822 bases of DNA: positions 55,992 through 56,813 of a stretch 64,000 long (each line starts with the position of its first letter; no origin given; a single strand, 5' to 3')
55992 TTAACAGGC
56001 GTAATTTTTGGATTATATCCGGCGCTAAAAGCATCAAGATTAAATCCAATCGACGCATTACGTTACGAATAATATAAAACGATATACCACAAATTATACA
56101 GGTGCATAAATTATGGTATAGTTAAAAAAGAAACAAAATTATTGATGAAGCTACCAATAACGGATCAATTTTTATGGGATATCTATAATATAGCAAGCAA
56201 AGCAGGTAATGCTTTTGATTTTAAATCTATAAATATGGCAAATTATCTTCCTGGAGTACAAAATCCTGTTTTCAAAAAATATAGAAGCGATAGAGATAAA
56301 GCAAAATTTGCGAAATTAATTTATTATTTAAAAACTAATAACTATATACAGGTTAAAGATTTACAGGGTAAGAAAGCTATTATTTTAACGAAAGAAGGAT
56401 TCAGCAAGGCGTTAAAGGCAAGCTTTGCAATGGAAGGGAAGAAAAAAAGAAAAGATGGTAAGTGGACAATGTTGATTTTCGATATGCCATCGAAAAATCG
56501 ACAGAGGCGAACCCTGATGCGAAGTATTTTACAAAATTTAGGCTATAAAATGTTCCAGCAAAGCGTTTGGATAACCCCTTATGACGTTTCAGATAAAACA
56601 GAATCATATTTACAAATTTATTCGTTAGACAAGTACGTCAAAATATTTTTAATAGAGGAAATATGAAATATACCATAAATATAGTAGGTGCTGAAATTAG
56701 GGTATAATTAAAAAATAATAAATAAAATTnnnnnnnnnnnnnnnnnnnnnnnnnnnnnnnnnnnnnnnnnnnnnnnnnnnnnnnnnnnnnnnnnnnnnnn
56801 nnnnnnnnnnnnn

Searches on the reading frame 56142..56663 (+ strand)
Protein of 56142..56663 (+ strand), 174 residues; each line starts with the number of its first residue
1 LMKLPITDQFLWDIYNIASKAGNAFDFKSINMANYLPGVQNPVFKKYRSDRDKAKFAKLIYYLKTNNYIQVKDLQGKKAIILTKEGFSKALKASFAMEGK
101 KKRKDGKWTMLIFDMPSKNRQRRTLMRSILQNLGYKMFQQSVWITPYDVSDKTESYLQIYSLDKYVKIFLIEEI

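Call 63: search_protein_families(library=ncbifam, proteins=[window:56142-56663:+], max_evalue=0.01)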
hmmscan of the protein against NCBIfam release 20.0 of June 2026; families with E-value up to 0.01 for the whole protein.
window:56142-56663:+ (174 aa): 2 families
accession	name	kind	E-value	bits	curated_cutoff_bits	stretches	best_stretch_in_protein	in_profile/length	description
TIGR01573.1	cas2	equivalog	2.4e-06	27.7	24.5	1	109-153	3-48/96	CRISPR-associated endonuclease Cas2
TIGR02277.1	PaaX_trns_reg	equivalog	8.3e-05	22.3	264.55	1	81-169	62-149/279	phenylacetic acid degradation operon negative regulatory protein PaaX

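Call 64: search_protein_families(library=padloc, proteins=[window:56142-56663:+], max_evalue=0.01)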
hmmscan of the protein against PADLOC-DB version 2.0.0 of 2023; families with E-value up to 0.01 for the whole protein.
window:56142-56663:+ (174 aa): 7 families
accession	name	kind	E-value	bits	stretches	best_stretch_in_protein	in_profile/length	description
PDLC02072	Cas2_II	-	1.6e-07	29.4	1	108-158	7-60/72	-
PDLC02068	Cas2_II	-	4.9e-07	27.5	1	102-156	17-74/137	-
PDLC00935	Cas2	-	6.4e-07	27.7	1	109-153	3-48/96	CRISPR-associated endonuclease Cas2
PDLC01748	Cas2_IIIa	-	1.1e-05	23.9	1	109-154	3-45/88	-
PDLC02073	Cas2_II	-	0.00038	18.9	1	110-144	9-46/49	-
PDLC02069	Cas2_II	-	0.00039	18.8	1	108-155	2-52/130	-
PDLC01459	Cas2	-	0.0012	17.3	1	110-144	9-46/105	"CAS-I,CAS-II,CAS-III,CAS-IV,CAS-V,CAS-VI; acquisition_2"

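Call 65: search_protein_families(library=pfam, proteins=[window:56142-56663:+], max_evalue=0.01)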
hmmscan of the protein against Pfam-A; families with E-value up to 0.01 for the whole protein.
window:56142-56663:+ (174 aa): 1 family
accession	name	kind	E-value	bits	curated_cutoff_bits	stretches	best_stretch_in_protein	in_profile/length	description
PF20803.2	PaaX_M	-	4.7e-19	68.7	24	1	102-170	2-70/83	PaaX protein central Cas2-like domain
